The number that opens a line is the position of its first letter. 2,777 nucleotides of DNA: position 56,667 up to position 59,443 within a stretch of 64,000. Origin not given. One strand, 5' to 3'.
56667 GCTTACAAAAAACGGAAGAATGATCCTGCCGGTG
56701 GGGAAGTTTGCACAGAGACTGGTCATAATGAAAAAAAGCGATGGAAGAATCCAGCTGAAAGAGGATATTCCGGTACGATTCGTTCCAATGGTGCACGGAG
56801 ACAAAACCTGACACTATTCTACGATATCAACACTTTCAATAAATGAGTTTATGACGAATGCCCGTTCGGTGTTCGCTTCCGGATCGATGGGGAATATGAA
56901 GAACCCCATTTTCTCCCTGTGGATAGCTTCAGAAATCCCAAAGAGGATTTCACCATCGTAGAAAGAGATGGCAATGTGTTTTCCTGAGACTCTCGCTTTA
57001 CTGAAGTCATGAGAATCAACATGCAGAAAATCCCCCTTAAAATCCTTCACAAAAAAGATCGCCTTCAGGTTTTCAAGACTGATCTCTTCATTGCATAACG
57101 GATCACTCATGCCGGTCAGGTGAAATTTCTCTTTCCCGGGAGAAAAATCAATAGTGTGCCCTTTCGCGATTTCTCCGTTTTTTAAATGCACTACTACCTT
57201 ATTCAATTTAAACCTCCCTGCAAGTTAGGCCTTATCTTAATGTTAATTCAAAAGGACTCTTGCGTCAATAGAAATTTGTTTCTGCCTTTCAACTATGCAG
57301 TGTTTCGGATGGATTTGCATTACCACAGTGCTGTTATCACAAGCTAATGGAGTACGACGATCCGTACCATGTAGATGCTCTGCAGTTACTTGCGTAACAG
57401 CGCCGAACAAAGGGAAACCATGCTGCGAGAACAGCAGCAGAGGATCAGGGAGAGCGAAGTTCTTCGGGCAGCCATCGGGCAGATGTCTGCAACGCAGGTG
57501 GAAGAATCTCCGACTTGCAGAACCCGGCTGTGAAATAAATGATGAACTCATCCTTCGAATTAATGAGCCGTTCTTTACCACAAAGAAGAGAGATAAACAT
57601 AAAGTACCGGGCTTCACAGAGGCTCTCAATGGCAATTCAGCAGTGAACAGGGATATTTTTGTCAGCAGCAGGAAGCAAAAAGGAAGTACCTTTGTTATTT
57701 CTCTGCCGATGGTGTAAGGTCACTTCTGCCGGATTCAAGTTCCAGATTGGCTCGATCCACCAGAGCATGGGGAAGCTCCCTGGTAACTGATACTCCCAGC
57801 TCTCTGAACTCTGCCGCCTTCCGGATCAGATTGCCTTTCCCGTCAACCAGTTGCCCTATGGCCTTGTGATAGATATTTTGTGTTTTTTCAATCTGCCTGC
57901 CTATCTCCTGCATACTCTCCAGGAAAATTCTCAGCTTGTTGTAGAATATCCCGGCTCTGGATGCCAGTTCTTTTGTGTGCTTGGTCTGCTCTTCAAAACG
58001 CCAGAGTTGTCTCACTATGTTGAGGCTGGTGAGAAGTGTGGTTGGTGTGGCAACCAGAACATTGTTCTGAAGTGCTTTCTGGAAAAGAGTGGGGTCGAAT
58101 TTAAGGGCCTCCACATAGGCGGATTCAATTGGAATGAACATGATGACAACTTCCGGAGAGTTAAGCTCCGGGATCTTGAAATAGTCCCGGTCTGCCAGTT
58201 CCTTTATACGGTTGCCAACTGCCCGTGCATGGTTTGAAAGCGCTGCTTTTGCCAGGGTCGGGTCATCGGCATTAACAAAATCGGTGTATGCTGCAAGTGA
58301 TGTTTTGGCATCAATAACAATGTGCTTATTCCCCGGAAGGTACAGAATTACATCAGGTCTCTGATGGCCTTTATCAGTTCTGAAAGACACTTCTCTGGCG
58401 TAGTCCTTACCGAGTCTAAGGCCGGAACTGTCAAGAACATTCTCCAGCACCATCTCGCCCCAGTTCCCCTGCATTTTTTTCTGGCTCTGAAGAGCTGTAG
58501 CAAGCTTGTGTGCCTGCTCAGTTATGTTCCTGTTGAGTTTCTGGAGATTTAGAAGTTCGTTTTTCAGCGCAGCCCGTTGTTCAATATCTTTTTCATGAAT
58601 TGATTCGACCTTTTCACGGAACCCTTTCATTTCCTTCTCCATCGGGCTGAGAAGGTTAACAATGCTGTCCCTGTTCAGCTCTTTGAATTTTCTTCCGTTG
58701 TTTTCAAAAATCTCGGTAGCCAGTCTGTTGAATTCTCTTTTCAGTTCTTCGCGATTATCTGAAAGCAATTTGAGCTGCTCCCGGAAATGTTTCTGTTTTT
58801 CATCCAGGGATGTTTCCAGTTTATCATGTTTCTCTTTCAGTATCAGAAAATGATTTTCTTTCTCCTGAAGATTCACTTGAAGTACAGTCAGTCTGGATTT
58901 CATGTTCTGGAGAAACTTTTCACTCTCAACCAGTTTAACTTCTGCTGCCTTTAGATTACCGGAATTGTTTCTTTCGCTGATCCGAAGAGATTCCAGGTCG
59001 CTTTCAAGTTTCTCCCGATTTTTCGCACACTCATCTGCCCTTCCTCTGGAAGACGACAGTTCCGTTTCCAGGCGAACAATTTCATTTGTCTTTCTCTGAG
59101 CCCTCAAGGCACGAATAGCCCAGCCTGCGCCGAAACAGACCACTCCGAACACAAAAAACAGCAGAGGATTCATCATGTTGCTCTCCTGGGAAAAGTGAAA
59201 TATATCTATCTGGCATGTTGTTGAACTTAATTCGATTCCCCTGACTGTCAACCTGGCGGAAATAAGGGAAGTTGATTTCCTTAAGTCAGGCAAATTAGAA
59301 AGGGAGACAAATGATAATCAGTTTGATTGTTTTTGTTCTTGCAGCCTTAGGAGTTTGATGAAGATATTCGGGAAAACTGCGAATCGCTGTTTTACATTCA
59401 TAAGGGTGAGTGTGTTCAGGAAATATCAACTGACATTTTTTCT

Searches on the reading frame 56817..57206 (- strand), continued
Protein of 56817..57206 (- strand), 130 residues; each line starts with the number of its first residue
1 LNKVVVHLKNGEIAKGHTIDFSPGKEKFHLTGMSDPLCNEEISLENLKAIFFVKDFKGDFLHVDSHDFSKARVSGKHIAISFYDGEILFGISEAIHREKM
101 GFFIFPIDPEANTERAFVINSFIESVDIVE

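Call 41: find_homologous_proteins(query=A1, max_evalue=0.00001)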
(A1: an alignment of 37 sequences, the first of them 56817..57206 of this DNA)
Query A1 (37 sequences) (130 aa, profile of the alignment): 3770 proteins with E <= 0.00001 among 7370 candidates; the best 120 are listed.
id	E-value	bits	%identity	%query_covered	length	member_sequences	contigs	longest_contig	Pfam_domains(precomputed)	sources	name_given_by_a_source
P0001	1.6e-54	201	100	100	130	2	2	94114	PF22478.2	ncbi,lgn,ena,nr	ncbi:MAG: hypothetical protein KAR40_01770 [Candidatus Sabulitectum sp.]|nr:hypothetical protein [Ca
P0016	9.5e-54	199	67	100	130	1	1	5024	PF22478.2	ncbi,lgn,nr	ncbi:MAG: hypothetical protein GQ565_04990 [Candidatus Aegiribacteria sp.]|nr:hypothetical protein [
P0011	1.8e-53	198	68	100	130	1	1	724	PF22478.2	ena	-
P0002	3.5e-53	197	81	100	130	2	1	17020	PF22478.2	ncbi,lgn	-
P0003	3.7e-53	197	75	100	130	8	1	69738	PF22478.2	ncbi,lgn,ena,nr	ncbi:MAG: hypothetical protein KAH31_00285 [Candidatus Sabulitectum sp.]|nr:hypothetical protein [Ca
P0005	1.3e-52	195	78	100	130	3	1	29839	PF22478.2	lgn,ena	-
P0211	1.4e-52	195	40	97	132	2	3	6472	PF22478.2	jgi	jgi:hypothetical protein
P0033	1.4e-52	195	45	99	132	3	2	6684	PF22478.2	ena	-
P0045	1.9e-52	194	42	93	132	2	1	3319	PF22478.2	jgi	jgi:hypothetical protein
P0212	1.9e-52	194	42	99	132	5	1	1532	PF22478.2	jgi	jgi:hypothetical protein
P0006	2.0e-52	194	75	100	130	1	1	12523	PF22478.2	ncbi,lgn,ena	-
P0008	2.2e-52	194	69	100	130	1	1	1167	PF22478.2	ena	-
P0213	4.1e-52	193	38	99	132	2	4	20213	PF22478.2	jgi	jgi:hypothetical protein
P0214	4.1e-52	193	39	97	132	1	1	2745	PF22478.2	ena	-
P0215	5.0e-52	193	41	99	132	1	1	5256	PF22478.2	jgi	jgi:hypothetical protein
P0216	5.2e-52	193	41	97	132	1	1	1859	PF22478.2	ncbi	-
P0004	5.3e-52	193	75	100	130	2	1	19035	PF22478.2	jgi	-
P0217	6.0e-52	193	42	99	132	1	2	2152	PF22478.2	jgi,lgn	jgi:hypothetical protein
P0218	6.2e-52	193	40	97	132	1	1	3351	PF22478.2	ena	-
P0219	6.5e-52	193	40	93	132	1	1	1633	PF22478.2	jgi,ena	-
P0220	7.4e-52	193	42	99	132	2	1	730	PF22478.2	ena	-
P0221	1.1e-51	192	39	99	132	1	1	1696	PF22478.2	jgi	-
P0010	1.1e-51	192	69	100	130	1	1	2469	PF22478.2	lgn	-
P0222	1.2e-51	192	38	93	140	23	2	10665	PF22478.2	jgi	jgi:hypothetical protein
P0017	1.2e-51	192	65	100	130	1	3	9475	PF22478.2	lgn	-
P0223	1.3e-51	192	41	99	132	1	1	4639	PF22478.2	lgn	-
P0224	1.3e-51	192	41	97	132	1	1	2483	PF22478.2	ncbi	-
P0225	1.6e-51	191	39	97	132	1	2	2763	PF22478.2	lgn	-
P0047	1.6e-51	191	38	97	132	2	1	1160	PF22478.2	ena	-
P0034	1.7e-51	191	43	97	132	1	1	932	PF22478.2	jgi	jgi:hypothetical protein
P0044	1.7e-51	191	41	99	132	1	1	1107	PF22478.2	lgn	-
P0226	1.7e-51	191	38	99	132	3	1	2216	PF22478.2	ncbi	-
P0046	1.9e-51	191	40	97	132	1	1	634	PF22478.2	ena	-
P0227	2.2e-51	191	42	99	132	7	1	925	PF22478.2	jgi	jgi:hypothetical protein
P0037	2.5e-51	191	44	97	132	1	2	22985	PF22478.2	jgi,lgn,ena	jgi:hypothetical protein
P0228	2.8e-51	191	41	99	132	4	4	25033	PF22478.2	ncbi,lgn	-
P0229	3.2e-51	191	40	97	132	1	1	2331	PF22478.2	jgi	jgi:hypothetical protein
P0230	3.2e-51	190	44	97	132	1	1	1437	PF22478.2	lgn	-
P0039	3.6e-51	190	42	99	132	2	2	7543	PF22478.2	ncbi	-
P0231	3.7e-51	190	38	97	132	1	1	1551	PF22478.2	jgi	jgi:hypothetical protein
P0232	3.8e-51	190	41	99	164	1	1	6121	PF22478.2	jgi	jgi:hypothetical protein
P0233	3.8e-51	190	41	99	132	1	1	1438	PF22478.2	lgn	-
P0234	3.9e-51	190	42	99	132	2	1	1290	PF22478.2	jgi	jgi:hypothetical protein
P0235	3.9e-51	190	40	97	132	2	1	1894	PF22478.2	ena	-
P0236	3.9e-51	190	41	99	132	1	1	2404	PF22478.2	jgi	jgi:hypothetical protein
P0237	4.0e-51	190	44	92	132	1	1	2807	PF22478.2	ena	-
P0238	4.1e-51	190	42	97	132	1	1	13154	PF22478.2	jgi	jgi:hypothetical protein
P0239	4.7e-51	190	36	99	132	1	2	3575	PF22478.2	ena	-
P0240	4.7e-51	190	40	99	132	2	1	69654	PF22478.2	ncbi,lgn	ncbi:MAG: hypothetical protein WAU88_08590 [Candidatus Zixiibacteriota bacterium]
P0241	4.9e-51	190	40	99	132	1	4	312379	PF22478.2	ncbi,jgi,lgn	ncbi:MAG TPA: hypothetical protein VIS94_11155 [Desulfomonilia bacterium]|jgi:hypothetical protein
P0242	5.2e-51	190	40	99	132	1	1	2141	PF22478.2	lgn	-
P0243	5.4e-51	190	42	97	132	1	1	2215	PF22478.2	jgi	jgi:hypothetical protein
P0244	6.8e-51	189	41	93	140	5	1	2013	PF22478.2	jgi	jgi:hypothetical protein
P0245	6.9e-51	189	42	99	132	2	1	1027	PF22478.2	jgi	jgi:hypothetical protein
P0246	7.5e-51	189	44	99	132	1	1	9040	PF22478.2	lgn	-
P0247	7.9e-51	189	40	99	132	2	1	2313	PF22478.2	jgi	-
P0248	8.3e-51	189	41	93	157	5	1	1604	PF22478.2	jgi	-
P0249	8.3e-51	189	40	99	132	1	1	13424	PF22478.2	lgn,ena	-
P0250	8.8e-51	189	44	97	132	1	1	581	PF22478.2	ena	-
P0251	8.9e-51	189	41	99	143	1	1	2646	PF22478.2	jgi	jgi:hypothetical protein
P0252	9.0e-51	189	41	97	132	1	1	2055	PF22478.2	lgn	-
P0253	9.8e-51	189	41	99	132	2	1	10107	PF22478.2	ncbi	-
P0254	9.9e-51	189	40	97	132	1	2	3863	PF22478.2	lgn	-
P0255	1.0e-50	189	41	99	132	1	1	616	PF22478.2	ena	-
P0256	1.0e-50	189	40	97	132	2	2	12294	PF22478.2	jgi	-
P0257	1.1e-50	189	42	97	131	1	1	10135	PF22478.2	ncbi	ncbi:MAG: hypothetical protein P8181_00555 [bacterium]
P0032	1.1e-50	189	44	97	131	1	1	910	PF22478.2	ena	-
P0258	1.1e-50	189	40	97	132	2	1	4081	PF22478.2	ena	-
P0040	1.1e-50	189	42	97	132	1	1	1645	PF22478.2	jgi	jgi:hypothetical protein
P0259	1.2e-50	189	42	97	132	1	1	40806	PF22478.2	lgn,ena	-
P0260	1.3e-50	189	38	99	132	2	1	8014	PF22478.2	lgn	-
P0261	1.3e-50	189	42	99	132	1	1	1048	PF22478.2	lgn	-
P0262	1.4e-50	188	40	99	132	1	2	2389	PF22478.2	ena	-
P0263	1.5e-50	188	41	99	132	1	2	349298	PF22478.2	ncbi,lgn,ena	-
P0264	1.5e-50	188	43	97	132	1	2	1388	PF22478.2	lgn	-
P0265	1.7e-50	188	41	97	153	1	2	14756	PF22478.2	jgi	jgi:hypothetical protein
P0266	1.8e-50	188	43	93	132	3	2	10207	PF22478.2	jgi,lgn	-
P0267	1.9e-50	188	37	99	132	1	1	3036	PF22478.2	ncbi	-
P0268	1.9e-50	188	40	99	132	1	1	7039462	PF22478.2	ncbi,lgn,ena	-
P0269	2.0e-50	188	38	99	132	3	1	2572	PF22478.2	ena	-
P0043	2.1e-50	188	39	99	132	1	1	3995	PF22478.2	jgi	jgi:hypothetical protein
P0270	2.2e-50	188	42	97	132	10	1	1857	PF22478.2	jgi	-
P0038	2.3e-50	188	43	99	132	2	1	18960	PF22478.2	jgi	jgi:hypothetical protein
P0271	2.3e-50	188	42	97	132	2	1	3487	PF22478.2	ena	-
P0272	2.5e-50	188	43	93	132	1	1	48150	PF22478.2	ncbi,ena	-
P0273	2.6e-50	188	38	97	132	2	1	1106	PF22478.2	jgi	jgi:small nuclear ribonucleoprotein (snRNP)-like protein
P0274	2.8e-50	187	41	93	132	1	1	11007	PF22478.2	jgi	jgi:hypothetical protein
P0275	2.8e-50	187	45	97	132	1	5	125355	PF22478.2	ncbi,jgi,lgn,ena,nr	ncbi:MAG: hypothetical protein GYA46_02970 [candidate division Zixibacteria bacterium]|nr:hypothetic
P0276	2.8e-50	187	36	99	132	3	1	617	PF22478.2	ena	-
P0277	3.0e-50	187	41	99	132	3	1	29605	PF22478.2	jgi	jgi:hypothetical protein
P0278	3.2e-50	187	38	97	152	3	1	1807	PF22478.2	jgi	-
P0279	3.2e-50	187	40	97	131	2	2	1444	PF22478.2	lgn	-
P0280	3.3e-50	187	38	97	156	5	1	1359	PF22478.2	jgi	-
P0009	3.4e-50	187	69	99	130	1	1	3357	PF22478.2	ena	-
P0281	3.5e-50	187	39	99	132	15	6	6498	PF22478.2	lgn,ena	-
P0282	3.7e-50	187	39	99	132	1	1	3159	PF22478.2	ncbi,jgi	ncbi:MAG: hypothetical protein PVH24_08105 [Candidatus Zixiibacteriota bacterium]|jgi:hypothetical p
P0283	3.8e-50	187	38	97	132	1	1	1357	PF22478.2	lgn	-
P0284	4.0e-50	187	41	97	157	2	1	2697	PF22478.2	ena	-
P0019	4.1e-50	187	66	100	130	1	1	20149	PF22478.2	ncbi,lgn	ncbi:MAG: hypothetical protein ABFR50_00550 [Candidatus Fermentibacteria bacterium]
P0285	4.1e-50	187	36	99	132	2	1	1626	PF22478.2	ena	-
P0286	4.2e-50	187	39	99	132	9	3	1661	PF22478.2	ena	-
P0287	4.2e-50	187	44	99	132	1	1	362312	PF22478.2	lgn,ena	-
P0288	4.2e-50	187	40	97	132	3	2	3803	PF22478.2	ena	-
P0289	4.3e-50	187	40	97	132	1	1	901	PF22478.2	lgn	-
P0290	4.9e-50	187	42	99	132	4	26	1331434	PF22478.2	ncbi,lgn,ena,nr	ncbi:MAG TPA: hypothetical protein PLR32_10480 [candidate division Zixibacteria bacterium]|nr:hypoth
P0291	5.0e-50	187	41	99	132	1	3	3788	PF22478.2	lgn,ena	-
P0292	5.3e-50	187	41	97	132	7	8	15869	PF22478.2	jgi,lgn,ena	-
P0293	5.4e-50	187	39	97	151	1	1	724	PF22478.2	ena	-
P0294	5.4e-50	187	43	93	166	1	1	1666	PF22478.2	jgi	-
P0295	5.8e-50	186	42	99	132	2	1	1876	PF22478.2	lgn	-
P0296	6.1e-50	186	40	99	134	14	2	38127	PF22478.2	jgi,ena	-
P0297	6.4e-50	186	40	97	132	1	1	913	PF22478.2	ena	-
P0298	6.6e-50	186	42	99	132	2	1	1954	PF22478.2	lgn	-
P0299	6.7e-50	186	43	97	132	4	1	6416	PF22478.2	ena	-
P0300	6.8e-50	186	40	99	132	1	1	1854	PF22478.2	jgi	jgi:hypothetical protein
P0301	7.3e-50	186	40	97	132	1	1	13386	PF22478.2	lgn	-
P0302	7.5e-50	186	38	97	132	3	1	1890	PF22478.2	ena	-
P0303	7.7e-50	186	44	99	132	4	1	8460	PF22478.2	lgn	-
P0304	7.7e-50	186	42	99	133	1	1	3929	PF22478.2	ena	-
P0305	7.7e-50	186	39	99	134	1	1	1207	PF22478.2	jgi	jgi:hypothetical protein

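Call 51: search_protein_families(library=pfam, alignment_id=A5, max_evalue=0.0001)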
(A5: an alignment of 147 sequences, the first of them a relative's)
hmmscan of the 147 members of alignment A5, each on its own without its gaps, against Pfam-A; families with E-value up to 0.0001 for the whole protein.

A. member 1, L002:6377-6694:+ (106 aa): 0 families

B. families by the number of members that match (of 147 scanned): 142 families (the first 25 are shown)
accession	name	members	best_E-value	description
PF04055.27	Radical_SAM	10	2.1e-25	Radical SAM superfamily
PF01558.24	POR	7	9.3e-39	Pyruvate ferredoxin/flavodoxin oxidoreductase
PF02310.24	B12-binding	7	8.7e-23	B12 binding domain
PF01135.25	PCMT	6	7.4e-55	Protein-L-isoaspartate(D-aspartate) O-methyltransferase (PCMT)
PF13649.12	Methyltransf_25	5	1.2e-23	Methyltransferase domain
PF13489.12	Methyltransf_23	5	2.6e-14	Methyltransferase domain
PF01326.24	PPDK_N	3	1.7e-29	Pyruvate phosphate dikinase, AMP/ATP-binding domain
PF08241.18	Methyltransf_11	3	4.9e-25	Methyltransferase domain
PF08447.18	PAS_3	3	7.3e-23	PAS fold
PF13426.13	PAS_9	3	1e-18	PAS domain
PF00989.32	PAS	3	5.3e-17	PAS fold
PF08448.16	PAS_4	3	2.8e-16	PAS fold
PF13188.13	PAS_8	3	4.3e-14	PAS domain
PF00542.24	Ribosomal_L12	3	4.3e-06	Ribosomal protein L7/L12 C-terminal domain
PF13520.12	AA_permease_2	2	8.4e-59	Amino acid permease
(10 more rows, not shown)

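Call 61: search_protein_families(library=padloc, proteins=[window:56817-57206:-], max_evalue=0.1)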
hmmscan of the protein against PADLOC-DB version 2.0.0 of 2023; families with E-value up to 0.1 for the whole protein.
window:56817-57206:- (130 aa): 0 families

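Call 65: search_protein_families(library=pfam, proteins=[L056:453-1310:+, L056:1351-1965:-, L056:2732-4405:+, L056:4457-5839:-, L056:7078-11757:+, L082:10912-11550:-, L082:11577-12182:-, L082:12206-12730:-, L082:13504-14025:-, L085:9180-10382:+], max_evalue=0.001)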
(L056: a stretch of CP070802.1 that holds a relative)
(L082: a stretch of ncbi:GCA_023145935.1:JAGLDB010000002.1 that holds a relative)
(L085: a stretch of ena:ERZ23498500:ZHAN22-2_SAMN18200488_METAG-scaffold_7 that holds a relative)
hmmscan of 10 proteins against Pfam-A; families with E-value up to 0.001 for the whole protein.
L056:453-1310:+ (286 aa): 0 families

L056:1351-1965:- (205 aa): 0 families

L056:2732-4405:+ (558 aa): 1 family
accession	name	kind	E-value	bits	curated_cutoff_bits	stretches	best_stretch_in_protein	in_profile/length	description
PF05960.17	DUF885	-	8.3e-76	257.1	32.4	1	40-549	1-527/532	Bacterial protein of unknown function (DUF885)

L056:4457-5839:- (461 aa): 1 family
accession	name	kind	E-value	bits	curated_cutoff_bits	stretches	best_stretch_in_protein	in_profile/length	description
PF01554.23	MatE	-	3.7e-54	183.2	24.9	2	32-191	1-161/161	MatE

L056:7078-11757:+ (1560 aa): 4 families
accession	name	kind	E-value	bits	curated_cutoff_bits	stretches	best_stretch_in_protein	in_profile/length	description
PF13860.13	FlgD_ig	-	1e-09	38.7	27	1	1493-1547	20-75/79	FlgD Ig-like domain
PF18962.6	Por_Secre_tail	-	8.5e-06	26.4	27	1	1478-1557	3-74/75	Secretion system C-terminal sorting domain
PF07705.17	CARDB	-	3.3e-05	24.5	22.7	0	704-773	15-81/101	CARDB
PF13517.12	FG-GAP_3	-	0.00019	22.4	26.9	1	122-183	1-58/61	FG-GAP-like repeat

L082:10912-11550:- (213 aa): 0 families

L082:11577-12182:- (202 aa): 0 families

L082:12206-12730:- (175 aa): 0 families

L082:13504-14025:- (174 aa): 0 families

L085:9180-10382:+ (401 aa): 0 families

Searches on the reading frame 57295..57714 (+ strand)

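Call 74: search_protein_families(library=pfam, proteins=[window:57295-57714:+], max_evalue=0.1)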
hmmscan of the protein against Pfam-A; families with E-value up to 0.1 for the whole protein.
window:57295-57714:+ (140 aa): 1 family
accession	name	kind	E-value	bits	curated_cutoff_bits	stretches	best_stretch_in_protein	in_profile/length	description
PF02518.31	HATPase_c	-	0.0033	18.3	26.4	1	69-139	37-109/111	Histidine kinase-, DNA gyrase B-, and HSP90-like ATPase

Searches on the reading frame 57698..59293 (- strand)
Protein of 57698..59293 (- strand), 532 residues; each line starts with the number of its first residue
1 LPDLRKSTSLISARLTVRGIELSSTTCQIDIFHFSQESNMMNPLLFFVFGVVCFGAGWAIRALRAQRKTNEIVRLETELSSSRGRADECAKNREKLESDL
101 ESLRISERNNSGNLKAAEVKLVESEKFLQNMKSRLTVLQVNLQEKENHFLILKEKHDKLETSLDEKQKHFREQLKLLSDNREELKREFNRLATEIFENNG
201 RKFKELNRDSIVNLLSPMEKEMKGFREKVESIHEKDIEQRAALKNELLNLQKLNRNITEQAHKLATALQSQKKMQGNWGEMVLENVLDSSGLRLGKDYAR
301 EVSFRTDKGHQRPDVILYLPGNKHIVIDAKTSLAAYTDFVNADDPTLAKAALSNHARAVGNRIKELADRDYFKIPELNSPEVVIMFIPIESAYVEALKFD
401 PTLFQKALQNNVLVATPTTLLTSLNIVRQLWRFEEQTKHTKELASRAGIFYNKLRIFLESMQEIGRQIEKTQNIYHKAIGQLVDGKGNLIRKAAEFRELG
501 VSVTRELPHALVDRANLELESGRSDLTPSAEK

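Call 4: search_protein_families(library=pfam, proteins=[window:57698-59293:-], max_evalue=0.1)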
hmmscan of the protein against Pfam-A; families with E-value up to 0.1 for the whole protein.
window:57698-59293:- (532 aa): 5 families
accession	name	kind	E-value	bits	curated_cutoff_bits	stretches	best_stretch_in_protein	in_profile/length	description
PF02646.22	RmuC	-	8e-93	311.1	26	1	211-504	3-289/291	RmuC family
PF07926.17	TPR_MLP1_2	-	0.0073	16.8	36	1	70-187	1-118/129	TPR/MLP1/MLP2-like protein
PF22023.1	Pus10_THUMP_arc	-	0.012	16.2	28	0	159-199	23-61/78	Pus10 THUMP domain, archaeal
PF14811.11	TPD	-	0.014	15.7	27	1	256-320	11-71/138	Protein of unknown function TPD sequence-motif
PF20178.3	ToxA_N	-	0.022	14.9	27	1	249-340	146-230/249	Dermonecrotic toxin, N-terminal domain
